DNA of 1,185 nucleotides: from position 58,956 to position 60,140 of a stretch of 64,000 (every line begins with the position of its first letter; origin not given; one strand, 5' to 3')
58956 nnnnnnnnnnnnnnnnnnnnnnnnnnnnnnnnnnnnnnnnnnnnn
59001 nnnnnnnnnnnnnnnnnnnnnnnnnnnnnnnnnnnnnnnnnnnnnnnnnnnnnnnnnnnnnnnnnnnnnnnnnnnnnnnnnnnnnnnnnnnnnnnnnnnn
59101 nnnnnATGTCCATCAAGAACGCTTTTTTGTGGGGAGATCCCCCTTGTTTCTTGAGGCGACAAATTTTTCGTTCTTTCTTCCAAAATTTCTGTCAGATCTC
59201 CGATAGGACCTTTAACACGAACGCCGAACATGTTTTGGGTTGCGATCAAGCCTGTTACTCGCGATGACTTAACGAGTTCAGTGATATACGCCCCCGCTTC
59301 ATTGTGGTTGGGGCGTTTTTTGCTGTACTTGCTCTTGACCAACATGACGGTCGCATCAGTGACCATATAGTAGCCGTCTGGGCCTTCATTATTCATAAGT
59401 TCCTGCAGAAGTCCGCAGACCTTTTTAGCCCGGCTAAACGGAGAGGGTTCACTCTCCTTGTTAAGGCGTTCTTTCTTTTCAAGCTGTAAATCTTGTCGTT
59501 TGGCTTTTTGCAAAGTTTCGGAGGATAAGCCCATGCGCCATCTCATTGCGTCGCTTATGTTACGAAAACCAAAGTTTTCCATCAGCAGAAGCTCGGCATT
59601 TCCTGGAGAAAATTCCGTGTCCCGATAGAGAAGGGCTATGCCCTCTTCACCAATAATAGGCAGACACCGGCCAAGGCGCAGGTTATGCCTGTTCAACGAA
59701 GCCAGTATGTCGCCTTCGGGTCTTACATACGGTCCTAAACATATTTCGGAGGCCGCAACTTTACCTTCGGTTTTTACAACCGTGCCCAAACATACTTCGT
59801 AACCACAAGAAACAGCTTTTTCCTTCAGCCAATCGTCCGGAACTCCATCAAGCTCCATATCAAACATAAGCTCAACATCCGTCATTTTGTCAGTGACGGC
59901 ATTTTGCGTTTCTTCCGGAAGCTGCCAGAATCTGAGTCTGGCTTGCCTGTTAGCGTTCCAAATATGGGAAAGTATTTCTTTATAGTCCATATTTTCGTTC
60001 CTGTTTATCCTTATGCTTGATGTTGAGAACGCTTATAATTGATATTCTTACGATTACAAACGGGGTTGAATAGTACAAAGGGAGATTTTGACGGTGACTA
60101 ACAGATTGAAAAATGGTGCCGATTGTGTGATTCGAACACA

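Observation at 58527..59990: MsrA fused to a 300-aa AT-rich N-terminal domain of unknown function, beside a tRNA gene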

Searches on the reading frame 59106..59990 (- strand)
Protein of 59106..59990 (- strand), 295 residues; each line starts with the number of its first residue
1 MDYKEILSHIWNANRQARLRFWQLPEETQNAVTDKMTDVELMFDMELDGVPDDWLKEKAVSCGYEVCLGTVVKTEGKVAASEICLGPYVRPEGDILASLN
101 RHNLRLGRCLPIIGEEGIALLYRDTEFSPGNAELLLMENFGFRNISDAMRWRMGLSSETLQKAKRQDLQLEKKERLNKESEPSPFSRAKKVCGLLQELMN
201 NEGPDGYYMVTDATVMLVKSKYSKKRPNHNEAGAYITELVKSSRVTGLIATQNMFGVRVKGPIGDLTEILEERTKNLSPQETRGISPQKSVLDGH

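Call 7: find_homologous_proteins(query=window:59106-59990:-, max_evalue=0.01)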
Query seq(295 aa) (295 aa): 1 proteins with E <= 0.01 among 735 candidates.
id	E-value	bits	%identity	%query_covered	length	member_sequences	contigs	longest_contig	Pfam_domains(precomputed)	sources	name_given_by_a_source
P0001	7.7e-195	663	100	100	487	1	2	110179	PF01625.29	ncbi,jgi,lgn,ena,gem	jgi:peptide-methionine (S)-S-oxide reductase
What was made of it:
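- Tried and rejected: The word-index search found only the query itself (call 7).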

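Call 8: search_protein_families(library=phrogs, proteins=[window:59106-59990:-], max_evalue=1)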
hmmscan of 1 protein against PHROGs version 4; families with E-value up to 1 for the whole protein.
seq(295 aa): 0 families

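Call 9: search_protein_families(library=padloc, proteins=[window:59106-59990:-], max_evalue=1)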
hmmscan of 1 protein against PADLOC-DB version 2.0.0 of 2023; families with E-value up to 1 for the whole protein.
seq(295 aa): 0 families

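Call 11: find_encoding_contigs(protein=P0001, flank=10000, max_places=6)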
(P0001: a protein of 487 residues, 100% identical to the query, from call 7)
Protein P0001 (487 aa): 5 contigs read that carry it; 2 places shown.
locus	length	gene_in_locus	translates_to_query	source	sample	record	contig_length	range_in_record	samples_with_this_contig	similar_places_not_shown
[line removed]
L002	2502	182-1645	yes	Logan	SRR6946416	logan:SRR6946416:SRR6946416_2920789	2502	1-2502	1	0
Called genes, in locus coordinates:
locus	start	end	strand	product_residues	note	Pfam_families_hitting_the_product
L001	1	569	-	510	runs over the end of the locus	PF00565:SNase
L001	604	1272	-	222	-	PF05719:GPP34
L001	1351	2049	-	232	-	PF01988:VIT1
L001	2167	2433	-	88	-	-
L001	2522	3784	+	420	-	PF04413:Glycos_transf_N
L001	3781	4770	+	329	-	PF02606:LpxK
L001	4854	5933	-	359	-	-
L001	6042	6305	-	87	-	-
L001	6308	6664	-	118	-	-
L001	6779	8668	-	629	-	PF01464:SLT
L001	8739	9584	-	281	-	PF03167:UDG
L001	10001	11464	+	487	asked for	PF01625:PMSR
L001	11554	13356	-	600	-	PF03717:PBP_dimer, PF00905:Transpeptidase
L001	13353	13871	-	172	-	-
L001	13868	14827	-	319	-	PF01795:Methyltransf_5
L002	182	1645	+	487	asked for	PF01625:PMSR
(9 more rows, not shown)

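Call 27: search_protein_representatives(protein=window:59106-59990:-)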
Query: 295 residues. Proteins with E-value up to 0.001 (for the whole library): 3; up to 1e-10: 1; up to 1e-30: 1. The best 3 are listed.
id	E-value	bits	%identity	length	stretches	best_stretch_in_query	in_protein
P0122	2.6e-41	158.0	43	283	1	4-275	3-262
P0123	2.4e-06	43.3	37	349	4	7-46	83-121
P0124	2.2e-04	36.8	54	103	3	65-100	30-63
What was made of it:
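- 59166..59981 (-): N-module, aa 4-275. It is homologous to the standalone 283-aa protein P0122 (MDD4616843.1). No known domain, no conserved Cys, no signal peptide or TM segment. phmmer E 2.6e-41, 43% identity (call 27).
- On P0122 orphan family (N-module): E 2.6e-41, aa 4-275 against 3-262 of 283 (call 27).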

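Call 32: find_homologous_proteins(query=A2, max_evalue=0.01)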
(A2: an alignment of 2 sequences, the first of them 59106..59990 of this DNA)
Query A2 (2 sequences) (295 aa, profile of the alignment): 2 proteins with E <= 0.01 among 6029 candidates.
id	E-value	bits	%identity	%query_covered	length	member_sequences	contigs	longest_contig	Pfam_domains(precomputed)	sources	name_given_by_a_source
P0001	2.2e-170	584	100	100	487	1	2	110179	PF01625.29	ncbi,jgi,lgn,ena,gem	jgi:peptide-methionine (S)-S-oxide reductase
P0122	4.7e-155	533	39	92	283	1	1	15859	-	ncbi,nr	ncbi:MAG: hypothetical protein PHW76_07015 [Alphaproteobacteria bacterium]|nr:hypothetical protein [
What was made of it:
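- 59166..59981 (-): Profile search returned only these two members (call 32).
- On P0122 orphan family (N-module): The profile search recovers only these two (call 32).
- The architecture is seen once in about 15 billion proteins (calls 7, 27, 32).
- Tried and rejected: The profile search added nothing (call 32).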

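Call 33: find_encoding_contigs(protein=P0122, flank=10000, max_places=6)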
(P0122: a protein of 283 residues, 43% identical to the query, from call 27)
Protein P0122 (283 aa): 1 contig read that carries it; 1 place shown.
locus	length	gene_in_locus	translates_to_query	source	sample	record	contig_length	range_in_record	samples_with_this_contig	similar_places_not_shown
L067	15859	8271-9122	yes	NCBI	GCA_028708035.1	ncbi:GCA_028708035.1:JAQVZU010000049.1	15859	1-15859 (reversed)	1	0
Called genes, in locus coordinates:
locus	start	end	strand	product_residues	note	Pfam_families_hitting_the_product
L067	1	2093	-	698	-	PF02737:3HCDH_N, PF00725:3HCDH, PF00378:ECH_1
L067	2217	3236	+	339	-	PF01118:Semialdhyde_dh, PF02774:Semialdhyde_dhC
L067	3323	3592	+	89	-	-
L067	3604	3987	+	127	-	-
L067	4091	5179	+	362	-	PF01180:DHO_dh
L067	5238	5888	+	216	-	PF14681:UPRTase, PF00156:Pribosyltran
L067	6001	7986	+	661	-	PF02518:HATPase_c, PF00204:DNA_gyraseB, PF01751:Toprim, PF00986:DNA_gyraseB_C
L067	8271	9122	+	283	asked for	-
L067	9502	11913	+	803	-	PF02190:LON_substr_bdg, PF08298:AAA_PrkA (faint), PF00004:AAA, PF07728:AAA_5, PF22667:Lon_lid, PF05362:Lon_C, PF13541:ChlI (weak)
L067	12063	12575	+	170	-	-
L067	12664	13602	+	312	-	PF00702:Hydrolase, PF13419:HAD_2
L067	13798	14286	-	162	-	-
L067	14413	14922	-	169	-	PF10691:DUF2497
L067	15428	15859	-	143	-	?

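Call 39: find_related_loci(query=A2, collection=metagenome_contigs, flank=8000)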
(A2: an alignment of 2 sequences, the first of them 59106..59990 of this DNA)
Query A2 (295 aa) in metagenome_contigs; peptide patterns used: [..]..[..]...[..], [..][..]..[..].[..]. (x = any residue, [..] = any of these).
436 stretches matched a pattern, but none encodes a relative of the query by tblastn (E <= 1e-3).

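Call 40: find_related_loci(query=A2, collection=viral_contigs, flank=8000)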
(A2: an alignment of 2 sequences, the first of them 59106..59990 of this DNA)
Query A2 (295 aa) in viral_contigs; peptide patterns used: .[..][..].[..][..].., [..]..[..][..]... (x = any residue, [..] = any of these).
127 stretches matched a pattern, but none encodes a relative of the query by tblastn (E <= 1e-3).
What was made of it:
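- Tried and rejected: Metagenome and viral contig scans found nothing (calls 39, 40).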

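Call 42: search_protein_families(library=pfam, proteins=[window:59106-59990:-, P0122], max_evalue=10)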
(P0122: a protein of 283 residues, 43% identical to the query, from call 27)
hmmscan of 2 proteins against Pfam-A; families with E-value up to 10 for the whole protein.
window:59106-59990:- (295 aa): 0 families

P0122 (283 aa): 1 family
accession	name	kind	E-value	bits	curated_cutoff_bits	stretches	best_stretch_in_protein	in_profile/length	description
PF06297.19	PET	-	0.04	14.4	25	1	158-242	8-91/102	PET Domain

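Call 43: search_solved_structures(query=A2, max_evalue=10)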
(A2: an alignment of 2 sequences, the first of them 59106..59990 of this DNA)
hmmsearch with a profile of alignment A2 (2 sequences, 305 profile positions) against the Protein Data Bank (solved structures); distinct sequences matched with E-value up to 10: 0.
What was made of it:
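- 59166..59981 (-): No family or PDB hits (calls 8, 9, 42, 43).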

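Call 51: predict_structure(alignment_id=A2)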
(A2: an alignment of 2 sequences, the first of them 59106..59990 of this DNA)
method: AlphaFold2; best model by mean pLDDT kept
length: 295 residues; sequences in the alignment: 2
mean_pLDDT: 47.5   pTM: 0.32
mean pLDDT of the five models: 47.5, 46.1, 45.0, 44.2, 44.0
residues with pLDDT >= 90: 0; 70-90: 26; 50-70: 86; < 50: 183
segments of 3 or more residues with pLDDT < 50: 1-24, 35-52, 61-74, 83-164, 166-168, 173-182, 278-295
pLDDT, mean of each block of 10 residues (from residue 1): 37 37 48 43 35 49 44 48 39 37 39 39 30 28 32 36 45 46 55 70 66 59 60 76 71 67 64 57 31 27
secondary structure, 60 per line:
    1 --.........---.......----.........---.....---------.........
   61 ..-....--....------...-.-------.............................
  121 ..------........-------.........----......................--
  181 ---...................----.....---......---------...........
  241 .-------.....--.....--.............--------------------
elements in order: H3-11 H15-21 H26-34 H38-42 H52-62 E64-67 E70-73 H92-122 H129-136 H144-152 H157-178 H184-202 E207-211 E215-220 H230-241 E249-253 E256-260 H263-275
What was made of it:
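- Tried and rejected: With the 2-sequence alignment pLDDT was 47.5; only aa 184-275 were moderately confident (alpha-beta-beta-alpha-beta-beta-alpha) (call 51).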

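Call 55: fold_search(model_id=the predicted structure, library=pdb)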
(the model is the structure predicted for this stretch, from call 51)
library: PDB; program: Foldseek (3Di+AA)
matches with E <= 10: 422; with E <= 0.001: 0
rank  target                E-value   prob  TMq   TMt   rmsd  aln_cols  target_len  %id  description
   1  6rmo_F                6.1e-02  0.94  0.19  0.16  13.1        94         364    6  Structure of Plasmodium falciparum IMP-nucleotidase (released 2020-07-15)
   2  5yh1                  9.3e-02  0.75  0.17  0.12   8.5        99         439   18  Member of s1p family of ribosomal proteins PF0399 DHH domain (released 2018-08-01)
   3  6eri_Az               9.3e-02  0.69  0.15  0.22   9.5       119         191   13  Structure of the chloroplast ribosome with chl-RRF and hibernation-promoting factor (released 2018-04-18)
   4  6m4o_S                9.8e-02  0.57  0.17  0.13   6.6        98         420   14  Cryo-EM structure of the monomeric SPT-ORMDL3 complex (released 2021-02-10)
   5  1wqf                  1.0e-01  0.69  0.16  0.23   7.7       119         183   15  Crystal structure of Ribosome recycling factor from Mycobacterium Tuberculosis (released 2005-02-22)
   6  6rn1_B                1.1e-01  0.91  0.20  0.17  11.1        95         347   10  Structure of N-terminal truncated Plasmodium falciparum IMP-nucleotidase (released 2020-07-15)
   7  6rmd_A                1.3e-01  0.80  0.20  0.14  10.9       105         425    8  Structure of ATP bound Plasmodium falciparum IMP-nucleotidase (released 2020-07-15)
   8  6rmo_D                1.3e-01  0.72  0.19  0.16  13.0       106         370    8  Structure of Plasmodium falciparum IMP-nucleotidase (released 2020-07-15)
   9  6rme_F                1.5e-01  0.80  0.20  0.16  12.1       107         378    7  Structure of IMP bound Plasmodium falciparum IMP-nucleotidase mutant D172N (released 2020-07-08)
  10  6rmd_D                1.5e-01  0.77  0.18  0.15  11.7       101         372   11  Structure of ATP bound Plasmodium falciparum IMP-nucleotidase (released 2020-07-15)
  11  5hus                  1.5e-01  0.72  0.19  0.19  15.8       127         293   14  Structure of Candida albicans trehalose synthase regulatory protein C-terminal domain (released 2017-05-03)
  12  7cqi_S                1.7e-01  0.57  0.17  0.13   6.7       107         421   13  Cryo-EM structure of the substrate-bound SPT-ORMDL3 complex (released 2021-02-10)
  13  6rnh_A                1.8e-01  0.77  0.19  0.14  13.1        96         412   11  Structure of C-terminal truncated Plasmodium falciparum IMP-nucleotidase (released 2020-07-15)
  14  6rnh_B                1.8e-01  0.75  0.18  0.15  13.7       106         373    9  Structure of C-terminal truncated Plasmodium falciparum IMP-nucleotidase (released 2020-07-15)
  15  7k0i_A                1.8e-01  0.63  0.18  0.14   5.6       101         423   16  Human serine palmitoyltransferase complex SPTLC1/SPLTC2/ssSPTa (released 2021-02-24)
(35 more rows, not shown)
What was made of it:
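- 59166..59981 (-): AlphaFold2 pLDDT 47.5, and Foldseek found nothing below E 0.06 (calls 51, 55).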

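Call 60: list_cluster_members(proteins=[P0001, P0002, P0122])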
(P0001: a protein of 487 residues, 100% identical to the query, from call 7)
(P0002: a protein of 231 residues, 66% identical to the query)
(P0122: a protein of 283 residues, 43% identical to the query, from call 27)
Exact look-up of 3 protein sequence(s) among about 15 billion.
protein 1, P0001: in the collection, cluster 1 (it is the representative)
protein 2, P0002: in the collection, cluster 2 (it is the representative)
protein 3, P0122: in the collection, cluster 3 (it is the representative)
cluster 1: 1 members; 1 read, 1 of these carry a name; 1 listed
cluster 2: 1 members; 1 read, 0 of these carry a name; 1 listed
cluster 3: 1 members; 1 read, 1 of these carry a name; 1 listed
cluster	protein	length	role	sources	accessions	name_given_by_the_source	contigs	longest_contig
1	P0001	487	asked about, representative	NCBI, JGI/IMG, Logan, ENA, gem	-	peptide-methionine (S)-S-oxide reductase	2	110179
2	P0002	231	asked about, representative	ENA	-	-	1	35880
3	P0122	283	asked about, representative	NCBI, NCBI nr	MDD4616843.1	MAG: hypothetical protein PHW76_07015 [Alphaproteobacteria bacterium] | hypothetical protein [Alphaproteobacteria bacterium]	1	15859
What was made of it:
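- Its only true homologue among 1.84 billion representatives and 5.8 billion clusters is a free-standing 283-aa protein covering aa 4-275 (calls 27, 32, 60).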

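Call 64: search_dna_similar(query=window:59106-59990:-, collection=plasmids, mode=protein, max_evalue=0.01, max_rows=10)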
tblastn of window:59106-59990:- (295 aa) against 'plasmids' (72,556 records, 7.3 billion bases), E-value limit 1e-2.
No match.

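Call 65: search_dna_similar(query=window:59106-59990:-, collection=phages, mode=protein, max_evalue=0.01, max_rows=10)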
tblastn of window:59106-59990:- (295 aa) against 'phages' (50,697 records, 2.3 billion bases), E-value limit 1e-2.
No match.
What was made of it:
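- Tried and rejected: Plasmid and phage tblastn found nothing (calls 64, 65).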
